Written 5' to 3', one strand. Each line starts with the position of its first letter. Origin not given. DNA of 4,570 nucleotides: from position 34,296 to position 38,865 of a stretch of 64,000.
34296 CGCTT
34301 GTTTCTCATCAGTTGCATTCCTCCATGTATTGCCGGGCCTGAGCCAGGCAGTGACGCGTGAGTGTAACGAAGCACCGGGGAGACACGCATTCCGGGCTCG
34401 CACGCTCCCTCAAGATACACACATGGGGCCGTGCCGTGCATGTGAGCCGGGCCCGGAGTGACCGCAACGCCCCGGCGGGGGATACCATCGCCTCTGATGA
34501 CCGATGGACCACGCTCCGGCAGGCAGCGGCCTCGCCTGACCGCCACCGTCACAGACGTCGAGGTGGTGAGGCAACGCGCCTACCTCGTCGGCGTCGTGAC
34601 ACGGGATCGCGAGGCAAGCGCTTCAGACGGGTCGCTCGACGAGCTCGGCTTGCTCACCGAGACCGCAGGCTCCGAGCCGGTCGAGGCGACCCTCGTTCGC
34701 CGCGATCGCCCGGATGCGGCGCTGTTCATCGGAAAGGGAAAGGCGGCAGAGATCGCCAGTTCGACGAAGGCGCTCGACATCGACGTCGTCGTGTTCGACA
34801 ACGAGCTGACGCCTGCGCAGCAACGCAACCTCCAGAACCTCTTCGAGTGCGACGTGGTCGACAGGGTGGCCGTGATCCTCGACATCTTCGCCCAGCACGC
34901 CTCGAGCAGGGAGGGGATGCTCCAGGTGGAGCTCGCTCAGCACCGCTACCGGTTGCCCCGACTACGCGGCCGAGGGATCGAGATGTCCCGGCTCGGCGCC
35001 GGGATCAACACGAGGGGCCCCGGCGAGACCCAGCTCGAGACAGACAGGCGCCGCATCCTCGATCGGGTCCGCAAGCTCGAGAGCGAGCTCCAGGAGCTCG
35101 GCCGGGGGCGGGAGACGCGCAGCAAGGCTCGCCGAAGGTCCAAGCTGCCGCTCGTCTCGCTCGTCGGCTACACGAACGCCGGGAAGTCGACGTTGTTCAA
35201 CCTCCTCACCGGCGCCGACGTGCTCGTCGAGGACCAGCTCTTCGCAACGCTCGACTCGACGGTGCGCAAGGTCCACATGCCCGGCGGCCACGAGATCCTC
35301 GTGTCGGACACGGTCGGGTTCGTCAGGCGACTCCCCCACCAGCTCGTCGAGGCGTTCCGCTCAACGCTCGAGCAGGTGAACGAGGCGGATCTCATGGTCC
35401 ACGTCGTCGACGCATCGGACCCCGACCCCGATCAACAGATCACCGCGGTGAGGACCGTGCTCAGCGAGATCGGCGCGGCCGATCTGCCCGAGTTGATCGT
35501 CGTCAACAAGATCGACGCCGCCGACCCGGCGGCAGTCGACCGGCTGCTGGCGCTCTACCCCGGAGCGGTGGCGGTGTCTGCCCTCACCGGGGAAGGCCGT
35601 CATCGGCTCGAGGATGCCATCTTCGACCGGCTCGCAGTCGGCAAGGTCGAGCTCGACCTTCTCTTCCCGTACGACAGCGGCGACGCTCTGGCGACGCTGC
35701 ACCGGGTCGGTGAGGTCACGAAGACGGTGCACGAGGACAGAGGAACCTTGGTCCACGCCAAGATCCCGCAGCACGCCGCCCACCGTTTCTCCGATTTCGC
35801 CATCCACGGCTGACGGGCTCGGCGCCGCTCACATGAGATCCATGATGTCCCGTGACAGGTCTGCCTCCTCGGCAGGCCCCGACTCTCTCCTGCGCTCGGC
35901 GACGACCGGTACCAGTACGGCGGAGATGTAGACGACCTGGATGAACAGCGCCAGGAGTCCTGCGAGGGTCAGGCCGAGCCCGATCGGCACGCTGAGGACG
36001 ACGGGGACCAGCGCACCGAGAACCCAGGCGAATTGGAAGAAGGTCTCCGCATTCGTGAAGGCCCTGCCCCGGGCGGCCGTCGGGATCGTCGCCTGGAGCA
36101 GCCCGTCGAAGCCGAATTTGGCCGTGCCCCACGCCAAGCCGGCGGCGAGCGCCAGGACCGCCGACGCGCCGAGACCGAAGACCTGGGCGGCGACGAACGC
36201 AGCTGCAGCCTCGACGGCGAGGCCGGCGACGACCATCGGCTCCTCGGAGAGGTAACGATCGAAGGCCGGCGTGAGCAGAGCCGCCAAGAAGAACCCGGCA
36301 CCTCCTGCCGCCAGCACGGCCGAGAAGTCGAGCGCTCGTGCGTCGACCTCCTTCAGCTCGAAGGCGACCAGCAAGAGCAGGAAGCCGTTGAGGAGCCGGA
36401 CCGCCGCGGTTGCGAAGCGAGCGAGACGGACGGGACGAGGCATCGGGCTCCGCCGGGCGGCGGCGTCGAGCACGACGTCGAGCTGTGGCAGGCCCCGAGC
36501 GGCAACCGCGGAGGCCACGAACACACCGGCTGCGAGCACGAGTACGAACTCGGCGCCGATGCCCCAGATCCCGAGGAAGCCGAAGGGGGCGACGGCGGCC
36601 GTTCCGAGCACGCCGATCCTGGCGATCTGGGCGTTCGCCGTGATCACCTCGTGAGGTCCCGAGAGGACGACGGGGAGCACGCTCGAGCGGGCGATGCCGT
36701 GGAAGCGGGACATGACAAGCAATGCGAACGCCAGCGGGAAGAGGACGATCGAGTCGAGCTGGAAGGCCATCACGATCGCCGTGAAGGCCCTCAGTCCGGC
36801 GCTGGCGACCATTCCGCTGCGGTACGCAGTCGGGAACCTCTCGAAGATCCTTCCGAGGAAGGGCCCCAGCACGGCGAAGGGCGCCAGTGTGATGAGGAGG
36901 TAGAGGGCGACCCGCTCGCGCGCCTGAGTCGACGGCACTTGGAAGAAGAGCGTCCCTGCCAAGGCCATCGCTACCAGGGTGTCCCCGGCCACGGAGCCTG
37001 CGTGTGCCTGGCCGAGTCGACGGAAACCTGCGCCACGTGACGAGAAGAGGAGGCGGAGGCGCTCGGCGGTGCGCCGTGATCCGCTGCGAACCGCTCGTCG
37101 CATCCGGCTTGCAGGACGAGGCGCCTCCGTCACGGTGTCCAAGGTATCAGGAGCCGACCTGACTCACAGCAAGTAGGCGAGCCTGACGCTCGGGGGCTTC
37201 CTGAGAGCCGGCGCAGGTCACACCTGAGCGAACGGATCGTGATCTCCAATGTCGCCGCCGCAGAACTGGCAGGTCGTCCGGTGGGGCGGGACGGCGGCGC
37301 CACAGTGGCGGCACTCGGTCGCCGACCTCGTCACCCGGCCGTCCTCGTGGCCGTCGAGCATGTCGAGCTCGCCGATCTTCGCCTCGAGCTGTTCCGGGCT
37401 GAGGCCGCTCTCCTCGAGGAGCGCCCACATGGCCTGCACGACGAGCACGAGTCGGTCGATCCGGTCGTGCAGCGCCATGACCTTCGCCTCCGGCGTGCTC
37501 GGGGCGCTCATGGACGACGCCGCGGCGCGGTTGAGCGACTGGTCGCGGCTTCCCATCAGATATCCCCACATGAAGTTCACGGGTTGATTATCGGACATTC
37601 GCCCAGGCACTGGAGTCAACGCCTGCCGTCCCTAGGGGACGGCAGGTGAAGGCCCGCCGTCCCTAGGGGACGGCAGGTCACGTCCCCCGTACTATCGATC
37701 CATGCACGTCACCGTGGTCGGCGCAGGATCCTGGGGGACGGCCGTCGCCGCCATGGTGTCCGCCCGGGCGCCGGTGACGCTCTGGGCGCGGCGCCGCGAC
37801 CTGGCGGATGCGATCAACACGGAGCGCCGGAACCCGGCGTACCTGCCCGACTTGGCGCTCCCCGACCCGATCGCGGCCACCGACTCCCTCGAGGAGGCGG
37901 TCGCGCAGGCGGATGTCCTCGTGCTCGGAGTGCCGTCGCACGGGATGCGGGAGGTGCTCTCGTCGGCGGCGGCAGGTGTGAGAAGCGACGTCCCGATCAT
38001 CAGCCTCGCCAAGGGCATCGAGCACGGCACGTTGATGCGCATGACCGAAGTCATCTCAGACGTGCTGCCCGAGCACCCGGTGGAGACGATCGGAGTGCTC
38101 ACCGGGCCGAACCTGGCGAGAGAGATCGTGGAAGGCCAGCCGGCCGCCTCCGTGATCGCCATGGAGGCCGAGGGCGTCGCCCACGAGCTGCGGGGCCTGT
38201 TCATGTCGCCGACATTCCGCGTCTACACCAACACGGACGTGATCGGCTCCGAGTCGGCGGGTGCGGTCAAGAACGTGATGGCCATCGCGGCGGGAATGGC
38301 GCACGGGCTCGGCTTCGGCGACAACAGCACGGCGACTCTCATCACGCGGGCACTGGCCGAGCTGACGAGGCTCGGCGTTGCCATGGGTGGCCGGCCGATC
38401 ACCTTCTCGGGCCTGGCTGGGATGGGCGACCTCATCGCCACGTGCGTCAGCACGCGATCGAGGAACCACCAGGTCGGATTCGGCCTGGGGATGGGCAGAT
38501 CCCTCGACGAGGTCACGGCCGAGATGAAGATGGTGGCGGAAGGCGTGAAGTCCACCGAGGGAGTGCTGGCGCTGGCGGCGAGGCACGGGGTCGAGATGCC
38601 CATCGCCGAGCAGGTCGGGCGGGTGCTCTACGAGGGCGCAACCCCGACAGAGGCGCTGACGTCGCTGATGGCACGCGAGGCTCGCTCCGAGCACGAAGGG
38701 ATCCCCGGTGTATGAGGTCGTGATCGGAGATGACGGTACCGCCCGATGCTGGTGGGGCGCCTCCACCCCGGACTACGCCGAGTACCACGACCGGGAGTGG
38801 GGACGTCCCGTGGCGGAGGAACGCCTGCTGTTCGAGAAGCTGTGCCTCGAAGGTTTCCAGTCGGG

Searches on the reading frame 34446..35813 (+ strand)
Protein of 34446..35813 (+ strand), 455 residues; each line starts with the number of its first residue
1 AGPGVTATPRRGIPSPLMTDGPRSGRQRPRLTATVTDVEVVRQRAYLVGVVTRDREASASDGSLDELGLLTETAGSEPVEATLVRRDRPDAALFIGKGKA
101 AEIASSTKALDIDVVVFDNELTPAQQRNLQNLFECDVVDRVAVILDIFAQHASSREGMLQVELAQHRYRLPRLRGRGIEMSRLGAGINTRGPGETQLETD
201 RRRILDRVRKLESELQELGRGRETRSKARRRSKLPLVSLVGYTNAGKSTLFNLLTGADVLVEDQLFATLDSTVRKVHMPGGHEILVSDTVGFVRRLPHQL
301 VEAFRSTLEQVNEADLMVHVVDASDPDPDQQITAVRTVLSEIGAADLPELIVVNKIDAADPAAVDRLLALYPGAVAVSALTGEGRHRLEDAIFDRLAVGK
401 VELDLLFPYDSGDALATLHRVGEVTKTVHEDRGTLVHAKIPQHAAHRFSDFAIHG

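Call 14: search_protein_families(library=ncbifam, proteins=[window:34446-35813:+], max_evalue=1e-8)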
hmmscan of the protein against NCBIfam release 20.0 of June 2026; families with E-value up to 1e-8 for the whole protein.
window:34446-35813:+ (455 aa): 14 families
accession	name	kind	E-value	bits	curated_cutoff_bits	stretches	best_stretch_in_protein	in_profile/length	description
TIGR03156.1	GTP_HflX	equivalog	1.7e-135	451.5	216.75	1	44-394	1-349/351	GTPase HflX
NF008280.0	PRK11058.1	equivalog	2.4e-104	349.5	441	1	62-436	25-401/426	ribosome rescue GTPase HflX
TIGR03594.1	GTPase_EngA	equivalog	9.6e-18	64.4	306.7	1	235-397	1-161/432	ribosome biogenesis GTPase Der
NF000908.1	PRK00089.1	equivalog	3.1e-17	62.8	237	1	236-400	5-171/291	GTPase Era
NF003661.0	PRK05291.1-3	equivalog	4.4e-14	52.7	380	1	200-396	185-370/448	tRNA uridine-5-carboxymethylaminomethyl(34) synthesis GTPase MnmE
TIGR02729.1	Obg_CgtA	equivalog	2e-13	50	280.25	1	236-394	159-326/329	Obg family GTPase CgtA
NF008956.1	PRK12299.1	equivalog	1.7e-12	47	300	1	237-395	161-324/327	GTPase ObgE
NF008955.0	PRK12297.1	equivalog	3.5e-12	46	406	1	236-397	161-329/429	GTPase ObgE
TIGR03918.1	GTP_HydF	equivalog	9.8e-12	44.4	325.55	1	234-397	7-168/392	[FeFe] hydrogenase H-cluster maturation GTPase HydF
TIGR00450.1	mnmE_trmE_thdF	equivalog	1.3e-11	44.2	252.6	1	201-366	179-336/446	tRNA uridine-5-carboxymethylaminomethyl(34) synthesis GTPase MnmE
NF007071.0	PRK09518.1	equivalog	1.3e-10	40.5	953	1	230-394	441-612/706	bifunctional cytidylate kinase/GTPase Der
TIGR00436.1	era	equivalog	2.4e-10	40.2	116.25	1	237-399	3-166/270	GTPase Era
NF002828.0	PRK03003.1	equivalog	3.5e-10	39.1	631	1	222-396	28-200/477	ribosome biogenesis GTPase Der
TIGR00231.1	small_GTP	domain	6.4e-10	39.1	42.5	1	237-366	6-134/164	GTP-binding protein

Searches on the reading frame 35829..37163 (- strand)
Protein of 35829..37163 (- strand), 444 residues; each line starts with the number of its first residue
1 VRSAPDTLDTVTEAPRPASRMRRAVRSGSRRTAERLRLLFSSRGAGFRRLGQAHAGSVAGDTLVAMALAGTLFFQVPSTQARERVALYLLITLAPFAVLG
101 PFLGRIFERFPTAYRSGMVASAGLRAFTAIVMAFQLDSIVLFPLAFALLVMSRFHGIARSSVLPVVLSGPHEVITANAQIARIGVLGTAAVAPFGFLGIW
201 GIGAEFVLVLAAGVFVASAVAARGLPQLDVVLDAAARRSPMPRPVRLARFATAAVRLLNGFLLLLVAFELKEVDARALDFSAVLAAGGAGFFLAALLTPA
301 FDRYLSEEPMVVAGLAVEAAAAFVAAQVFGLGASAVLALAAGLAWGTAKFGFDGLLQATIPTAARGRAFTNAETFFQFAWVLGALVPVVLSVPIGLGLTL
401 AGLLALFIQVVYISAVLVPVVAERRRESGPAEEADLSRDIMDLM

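Call 14: search_protein_families(library=ncbifam, proteins=[window:35829-37163:-], max_evalue=1e-8)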
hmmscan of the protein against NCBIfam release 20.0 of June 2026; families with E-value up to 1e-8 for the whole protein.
window:35829-37163:- (444 aa): 1 family
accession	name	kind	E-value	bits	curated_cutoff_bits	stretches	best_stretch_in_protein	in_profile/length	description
TIGR00900.1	2A0121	subfamily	1.5e-13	50.9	319.6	1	249-386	216-355/364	H+ Antiporter protein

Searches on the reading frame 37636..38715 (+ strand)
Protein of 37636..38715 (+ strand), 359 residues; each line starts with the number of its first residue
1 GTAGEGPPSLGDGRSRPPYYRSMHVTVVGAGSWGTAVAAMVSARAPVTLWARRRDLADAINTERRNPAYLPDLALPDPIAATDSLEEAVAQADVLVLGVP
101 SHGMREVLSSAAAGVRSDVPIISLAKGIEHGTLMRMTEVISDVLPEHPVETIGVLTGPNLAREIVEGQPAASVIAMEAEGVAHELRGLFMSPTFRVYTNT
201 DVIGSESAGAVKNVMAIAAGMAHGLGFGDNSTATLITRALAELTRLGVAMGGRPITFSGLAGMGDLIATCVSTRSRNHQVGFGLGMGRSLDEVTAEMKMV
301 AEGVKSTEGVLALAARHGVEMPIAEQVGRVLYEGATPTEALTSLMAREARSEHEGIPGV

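Call 14: search_protein_families(library=ncbifam, proteins=[window:37636-38715:+], max_evalue=1e-8)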
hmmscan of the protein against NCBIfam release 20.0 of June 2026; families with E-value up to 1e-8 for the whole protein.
window:37636-38715:+ (359 aa): 14 families
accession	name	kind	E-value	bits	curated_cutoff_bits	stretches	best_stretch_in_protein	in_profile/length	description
NF000942.0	PRK00094.1-4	subfamily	2.2e-128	428.1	257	1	22-353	2-333/334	NAD(P)H-dependent glycerol-3-phosphate dehydrogenase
NF009098.0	PRK12439.1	equivalog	2.4e-127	425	436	1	21-355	6-338/341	NAD(P)H-dependent glycerol-3-phosphate dehydrogenase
NF000941.0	PRK00094.1-3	equivalog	8.9e-115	383.5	423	1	24-354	3-334/336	NAD(P)H-dependent glycerol-3-phosphate dehydrogenase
NF000940.0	PRK00094.1-2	subfamily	2.3e-107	359.3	202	1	23-352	1-328/330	NAD(P)H-dependent glycerol-3-phosphate dehydrogenase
NF000946.0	PRK00094.2-4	equivalog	3.6e-100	335.3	455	1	22-354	4-334/342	NAD(P)H-dependent glycerol-3-phosphate dehydrogenase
NF011211.0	PRK14618.1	equivalog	7.5e-92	308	489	1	21-352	3-328/328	NAD(P)H-dependent glycerol-3-phosphate dehydrogenase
NF000939.0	PRK00094.1-1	equivalog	4.7e-89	298.8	473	1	22-353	5-336/339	NAD(P)H-dependent glycerol-3-phosphate dehydrogenase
NF000944.0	PRK00094.2-2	equivalog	3.8e-84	282.7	603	1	22-354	20-349/371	NAD(P)H-dependent glycerol-3-phosphate dehydrogenase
NF011212.0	PRK14619.1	equivalog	1.7e-83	280.4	377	1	82-353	39-308/309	NAD(P)H-dependent glycerol-3-phosphate dehydrogenase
NF000943.0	PRK00094.2-1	equivalog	6.6e-64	216.3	400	1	23-347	1-295/296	NAD(P)H-dependent glycerol-3-phosphate dehydrogenase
NF011213.0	PRK14620.1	equivalog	7.3e-64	216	478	1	23-344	1-324/326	NAD(P)H-dependent glycerol-3-phosphate dehydrogenase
TIGR03376.1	glycerol3P_DH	equivalog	1e-62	212.3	285.5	1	25-338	2-336/342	glycerol-3-phosphate dehydrogenase (NAD(+))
NF000947.0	PRK00094.2-5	equivalog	1.6e-53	182.2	251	1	22-334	4-317/323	NAD(P)H-dependent glycerol-3-phosphate dehydrogenase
NF000945.0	PRK00094.2-3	equivalog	1.5e-42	146.6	491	1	23-283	1-274/352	NAD(P)H-dependent glycerol-3-phosphate dehydrogenase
